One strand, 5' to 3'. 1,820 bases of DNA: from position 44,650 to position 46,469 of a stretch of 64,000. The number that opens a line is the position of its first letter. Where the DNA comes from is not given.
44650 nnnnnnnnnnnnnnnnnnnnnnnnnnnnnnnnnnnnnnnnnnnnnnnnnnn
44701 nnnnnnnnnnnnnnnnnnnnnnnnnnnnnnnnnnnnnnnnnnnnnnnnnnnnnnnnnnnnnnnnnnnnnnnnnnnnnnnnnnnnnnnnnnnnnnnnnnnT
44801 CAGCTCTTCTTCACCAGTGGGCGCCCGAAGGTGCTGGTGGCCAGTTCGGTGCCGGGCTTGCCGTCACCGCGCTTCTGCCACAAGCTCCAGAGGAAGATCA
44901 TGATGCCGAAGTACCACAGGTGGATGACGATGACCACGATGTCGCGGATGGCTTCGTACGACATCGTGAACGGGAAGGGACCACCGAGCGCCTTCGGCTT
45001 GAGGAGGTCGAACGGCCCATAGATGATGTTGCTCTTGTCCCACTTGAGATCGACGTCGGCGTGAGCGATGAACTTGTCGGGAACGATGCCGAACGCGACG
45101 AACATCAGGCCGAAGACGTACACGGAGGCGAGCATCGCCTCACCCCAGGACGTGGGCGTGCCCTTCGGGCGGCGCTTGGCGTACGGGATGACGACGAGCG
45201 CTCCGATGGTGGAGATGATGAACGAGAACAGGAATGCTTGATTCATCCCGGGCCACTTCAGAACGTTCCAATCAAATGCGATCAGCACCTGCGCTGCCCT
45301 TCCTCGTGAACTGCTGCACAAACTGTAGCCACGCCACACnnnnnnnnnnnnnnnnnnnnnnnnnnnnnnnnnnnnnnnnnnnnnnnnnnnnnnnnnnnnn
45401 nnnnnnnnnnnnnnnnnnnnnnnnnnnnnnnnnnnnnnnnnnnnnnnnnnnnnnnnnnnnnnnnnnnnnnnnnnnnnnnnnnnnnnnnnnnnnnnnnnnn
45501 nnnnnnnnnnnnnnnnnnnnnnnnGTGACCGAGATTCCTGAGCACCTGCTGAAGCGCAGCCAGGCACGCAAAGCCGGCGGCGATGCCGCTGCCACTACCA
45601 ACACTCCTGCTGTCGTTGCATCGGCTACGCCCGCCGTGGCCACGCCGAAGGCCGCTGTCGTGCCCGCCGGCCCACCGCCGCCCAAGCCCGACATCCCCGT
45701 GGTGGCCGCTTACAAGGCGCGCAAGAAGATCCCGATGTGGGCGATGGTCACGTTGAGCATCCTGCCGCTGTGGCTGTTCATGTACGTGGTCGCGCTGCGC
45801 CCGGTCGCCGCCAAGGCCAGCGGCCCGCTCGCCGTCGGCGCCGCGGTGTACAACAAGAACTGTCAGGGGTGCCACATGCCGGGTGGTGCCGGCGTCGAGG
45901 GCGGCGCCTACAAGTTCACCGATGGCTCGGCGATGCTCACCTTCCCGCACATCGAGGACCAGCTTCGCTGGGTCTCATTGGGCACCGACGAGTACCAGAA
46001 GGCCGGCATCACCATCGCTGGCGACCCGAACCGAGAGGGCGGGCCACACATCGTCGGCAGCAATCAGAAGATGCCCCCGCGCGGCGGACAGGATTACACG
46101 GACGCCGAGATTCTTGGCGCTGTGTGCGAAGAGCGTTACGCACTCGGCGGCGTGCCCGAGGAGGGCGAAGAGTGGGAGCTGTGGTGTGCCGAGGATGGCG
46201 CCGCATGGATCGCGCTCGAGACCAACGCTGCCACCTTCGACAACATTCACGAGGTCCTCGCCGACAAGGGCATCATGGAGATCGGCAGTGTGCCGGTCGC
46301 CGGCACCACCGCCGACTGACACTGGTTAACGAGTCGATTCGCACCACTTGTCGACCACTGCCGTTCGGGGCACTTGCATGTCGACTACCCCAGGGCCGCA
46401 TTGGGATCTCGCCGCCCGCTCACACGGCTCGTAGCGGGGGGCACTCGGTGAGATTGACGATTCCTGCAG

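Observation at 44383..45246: A soluble 2x[4Fe-4S] ferredoxin and a 3-TM protein are the first two genes of the Rieske/cyt b operon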

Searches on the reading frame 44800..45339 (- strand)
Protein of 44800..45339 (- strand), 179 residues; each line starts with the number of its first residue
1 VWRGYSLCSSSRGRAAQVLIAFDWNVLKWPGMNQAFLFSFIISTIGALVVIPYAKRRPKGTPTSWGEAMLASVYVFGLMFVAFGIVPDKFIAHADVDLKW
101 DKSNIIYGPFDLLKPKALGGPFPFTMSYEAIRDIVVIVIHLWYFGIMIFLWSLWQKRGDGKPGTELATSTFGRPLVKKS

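Call 3: search_protein_families(library=pfam, proteins=[window:44800-45339:-], max_evalue=0.01)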
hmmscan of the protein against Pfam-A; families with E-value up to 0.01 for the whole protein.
window:44800-45339:- (179 aa): 0 families

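Call 10: search_protein_families(library=ncbifam, proteins=[window:44800-45339:-], max_evalue=0.01)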
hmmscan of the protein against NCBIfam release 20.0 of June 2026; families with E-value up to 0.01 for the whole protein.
window:44800-45339:- (179 aa): 0 families

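Call 12: find_homologous_proteins(query=window:44803-45246:-, max_evalue=0.001)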
Query seq(148 aa) (148 aa): 853 proteins with E <= 0.001 among 869 candidates; the best 120 are listed.
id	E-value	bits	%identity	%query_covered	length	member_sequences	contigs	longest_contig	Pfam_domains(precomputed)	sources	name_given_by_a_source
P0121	7.2e-89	314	94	100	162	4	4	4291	-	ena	-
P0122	1.5e-84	300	88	100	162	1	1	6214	-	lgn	-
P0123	6.9e-84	298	89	100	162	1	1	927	-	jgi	jgi:hypothetical protein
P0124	6.8e-80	285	84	100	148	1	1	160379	-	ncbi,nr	ncbi:MAG: hypothetical protein Q7V57_08345 [Actinomycetota bacterium]|nr:hypothetical protein [Actin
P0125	3.1e-79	283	82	100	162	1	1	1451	-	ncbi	-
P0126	4.4e-79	282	83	100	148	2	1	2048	-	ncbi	ncbi:MAG: hypothetical protein ABMA25_25110 [Ilumatobacteraceae bacterium]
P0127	7.7e-79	281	82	100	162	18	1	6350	-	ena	-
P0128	1.1e-78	281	83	100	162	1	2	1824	-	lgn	-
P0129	1.8e-78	280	82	100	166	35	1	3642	-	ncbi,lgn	ncbi:MAG: hypothetical protein WCC60_21220 [Ilumatobacteraceae bacterium]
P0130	2.0e-78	280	82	100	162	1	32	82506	-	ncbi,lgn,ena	-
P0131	2.3e-78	280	81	100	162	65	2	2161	-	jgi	jgi:hypothetical protein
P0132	8.1e-78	278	82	100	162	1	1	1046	-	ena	-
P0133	1.8e-77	277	83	100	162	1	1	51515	-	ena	-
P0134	1.8e-77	277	83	100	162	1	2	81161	-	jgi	-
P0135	4.3e-77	276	80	100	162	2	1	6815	-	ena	-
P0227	1.3e-69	251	69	99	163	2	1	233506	-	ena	-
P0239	6.8e-69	249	70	99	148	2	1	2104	-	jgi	jgi:hypothetical protein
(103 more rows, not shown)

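Call 48: predict_structure(alignment_id=A6)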
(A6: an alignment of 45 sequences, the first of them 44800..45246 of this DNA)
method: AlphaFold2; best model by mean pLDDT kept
length: 148 residues; sequences in the alignment: 45
mean_pLDDT: 74.9   pTM: 0.63
mean pLDDT of the five models: 74.9, 72.6, 68.5, 68.4, 67.6
residues with pLDDT >= 90: 22; 70-90: 70; 50-70: 46; < 50: 10
segments of 3 or more residues with pLDDT < 50: 82-88, 146-148
pLDDT, mean of each block of 10 residues (from residue 1): 86 89 74 70 83 89 84 63 48 71 91 89 73 58 52
secondary structure, 60 per line:
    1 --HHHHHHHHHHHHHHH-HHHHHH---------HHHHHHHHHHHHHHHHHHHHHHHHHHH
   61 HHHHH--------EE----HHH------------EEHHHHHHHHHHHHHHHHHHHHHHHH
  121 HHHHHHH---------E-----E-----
elements in order: H3-17 H19-24 H34-65 H97-127

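Call 51: fold_search(model_id=the predicted structure, library=pdb)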
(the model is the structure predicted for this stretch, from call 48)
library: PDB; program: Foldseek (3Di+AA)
matches with E <= 10: 46; with E <= 0.001: 0
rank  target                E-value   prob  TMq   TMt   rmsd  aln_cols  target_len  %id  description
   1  9ijm_C                2.0e+00  0.08  0.20  0.17  17.6       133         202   14  Bacterial flagellar sodium-driven stator PomA5PomB2 with 100 mM NaCl and 0.1 mM phenamil (released 2025-01-01)
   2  8zyv_C                2.1e+00  0.15  0.32  0.24  15.8       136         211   16  Bacterial flagellar sodium-driven stator PomA5PomB2 with 100 mM NaCl (released 2025-01-01)
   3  8zyv_F                2.4e+00  0.13  0.32  0.23  15.8       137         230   17  Bacterial flagellar sodium-driven stator PomA5PomB2 with 100 mM NaCl (released 2025-01-01)
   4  9clb_F                2.6e+00  0.41  0.45  0.53   4.8       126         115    9  Crystal structure of Bak bound to the inhibitory aBAK (released 2025-07-16)
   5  2awc                  3.2e+00  0.21  0.35  0.38   5.7       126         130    6  deoxy-DcrH-Hr (released 2006-08-15)
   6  7f92_A                4.4e+00  0.06  0.25  0.20  12.7       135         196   12  Structure of connexin43/Cx43/GJA1 gap junction intercellular channel in LMNG/CHS detergents at pH ~8.0 (released 2022-07-06)
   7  3lf9                  4.9e+00  0.16  0.38  0.43   6.0       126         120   10  Crystal structure of HIV epitope-scaffold 4E10_D0_1IS1A_001_C (released 2010-09-22)
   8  6wbm_A                4.9e+00  0.02  0.17  0.10  22.6       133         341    8  Cryo-EM structure of human Pannexin 1 channel N255A mutant (released 2020-06-03)
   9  8ftw_MODEL_1_A        5.2e+00  0.05  0.23  0.21  17.3       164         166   12  FliT-FliJ fusion complex (released 2023-07-05)
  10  6wbi_A                5.2e+00  0.05  0.24  0.13  23.2       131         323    8  Cryo-EM structure of human Pannexin 1 channel with its C-terminal tail cleaved by caspase-7, in complex with CBX (released 2020-06-03)
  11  6ltn_A                5.5e+00  0.06  0.27  0.18  18.9       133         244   10  cryo-EM structure of C-terminal truncated human Pannexin1 (released 2020-05-13)
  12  6uzy_A                5.5e+00  0.03  0.23  0.15  19.4       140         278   14  Cryo-EM structure of Xenopus tropicalis pannexin 1 (released 2020-04-01)
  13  9e61_A                5.5e+00  0.02  0.17  0.06  20.8       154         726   12  Cryo-EM structure of Saccharomyces cerevisiae Pmt4 apo form (released 2025-10-15)
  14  9e61_B                5.5e+00  0.02  0.17  0.06  20.7       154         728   12  Cryo-EM structure of Saccharomyces cerevisiae Pmt4 apo form (released 2025-10-15)
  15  8gyo_B                5.8e+00  0.06  0.30  0.17  22.4       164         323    7  Inner channel lipids regulated gating mechanism of human pannexins. (released 2024-04-17)
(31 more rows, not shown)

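Call 79: find_encoding_contigs(protein=P0227, flank=7000, max_places=1)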
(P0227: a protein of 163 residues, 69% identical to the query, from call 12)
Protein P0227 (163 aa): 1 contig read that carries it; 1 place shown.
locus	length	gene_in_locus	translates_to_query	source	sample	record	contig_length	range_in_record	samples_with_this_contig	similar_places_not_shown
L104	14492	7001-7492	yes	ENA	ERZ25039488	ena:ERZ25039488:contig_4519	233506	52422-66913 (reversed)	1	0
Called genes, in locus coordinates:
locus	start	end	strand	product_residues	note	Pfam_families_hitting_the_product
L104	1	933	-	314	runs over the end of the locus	PF00296:Bac_luciferase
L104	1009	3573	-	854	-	PF02861:Clp_N, PF05621:TniB, PF00004:AAA, PF17871:AAA_lid_9, PF00004:AAA, PF07724:AAA_2, PF07728:AAA_5, PF10431:ClpB_D2-small, +8 more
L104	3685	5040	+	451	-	PF00348:polyprenyl_synt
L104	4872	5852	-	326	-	PF01494:FAD_binding_3, PF00890:FAD_binding_2 (weak), PF22578:GGR_cat (faint)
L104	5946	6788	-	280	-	-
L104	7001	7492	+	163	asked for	-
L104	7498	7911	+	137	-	PF13187:Fer4_9 (faint), PF13484:Fer4_16 (faint), PF14697:Fer4_21 (faint), PF12837:Fer4_6 (faint), PF12797:Fer4_2 (faint), PF12838:Fer4_7, PF00037:Fer4 (weak), PF13237:Fer4_10 (weak)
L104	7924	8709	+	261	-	PF00033:Cytochrome_B, PF14358:DUF4405 (weak), PF13631:Cytochrom_B_N_2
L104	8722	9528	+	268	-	PF00032:Cytochrom_B_C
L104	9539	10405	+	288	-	PF00355:Rieske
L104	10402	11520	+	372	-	PF00034:Cytochrom_C (faint), PF13442:Cytochrome_CBB3 (weak)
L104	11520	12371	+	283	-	-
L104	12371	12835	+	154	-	PF00507:Oxidored_q4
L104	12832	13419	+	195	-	PF01058:Oxidored_q6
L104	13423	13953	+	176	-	PF00329:Complex1_30kDa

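Call 80: find_encoding_contigs(protein=P0239, flank=7000, max_places=1)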
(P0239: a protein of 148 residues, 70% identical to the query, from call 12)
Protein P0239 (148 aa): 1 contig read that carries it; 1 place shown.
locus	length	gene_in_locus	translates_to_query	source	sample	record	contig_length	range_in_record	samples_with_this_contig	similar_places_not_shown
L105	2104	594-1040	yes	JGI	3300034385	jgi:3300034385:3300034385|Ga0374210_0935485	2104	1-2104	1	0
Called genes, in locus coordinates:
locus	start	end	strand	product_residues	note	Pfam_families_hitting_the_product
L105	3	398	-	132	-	?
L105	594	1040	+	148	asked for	-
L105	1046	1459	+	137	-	PF13187:Fer4_9 (faint), PF13484:Fer4_16 (faint), PF14697:Fer4_21 (faint), PF12837:Fer4_6 (faint), PF12797:Fer4_2 (faint), PF13237:Fer4_10 (faint), PF12838:Fer4_7, PF00037:Fer4 (weak)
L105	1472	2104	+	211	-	?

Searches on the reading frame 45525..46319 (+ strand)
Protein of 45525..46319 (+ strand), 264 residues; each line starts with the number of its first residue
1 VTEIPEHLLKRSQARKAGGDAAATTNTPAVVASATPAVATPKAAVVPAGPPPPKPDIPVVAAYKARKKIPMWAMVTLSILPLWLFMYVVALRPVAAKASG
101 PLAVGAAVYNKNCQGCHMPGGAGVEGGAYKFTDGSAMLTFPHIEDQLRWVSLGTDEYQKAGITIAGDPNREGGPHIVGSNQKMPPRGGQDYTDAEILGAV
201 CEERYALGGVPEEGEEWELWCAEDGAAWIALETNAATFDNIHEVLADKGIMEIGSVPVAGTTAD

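Call 3: search_protein_families(library=pfam, proteins=[window:45525-46319:+], max_evalue=0.01)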
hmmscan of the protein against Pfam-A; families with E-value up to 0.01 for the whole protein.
window:45525-46319:+ (264 aa): 2 families
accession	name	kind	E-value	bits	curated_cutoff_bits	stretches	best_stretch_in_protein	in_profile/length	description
PF00034.26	Cytochrom_C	-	3.5e-06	28.7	21.3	1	104-196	3-79/90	Cytochrome c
PF13442.11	Cytochrome_CBB3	-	4e-06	27.5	27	1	102-196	3-61/68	Cytochrome C oxidase, cbb3-type, subunit III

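Call 10: search_protein_families(library=ncbifam, proteins=[window:45525-46319:+], max_evalue=0.01)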
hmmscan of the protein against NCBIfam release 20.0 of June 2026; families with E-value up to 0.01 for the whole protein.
window:45525-46319:+ (264 aa): 1 family
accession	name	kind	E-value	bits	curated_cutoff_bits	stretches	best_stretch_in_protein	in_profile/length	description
NF045930.1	Cytc6PetJCyano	equivalog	0.00061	19.7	135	1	83-123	10-49/110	cytochrome c6 PetJ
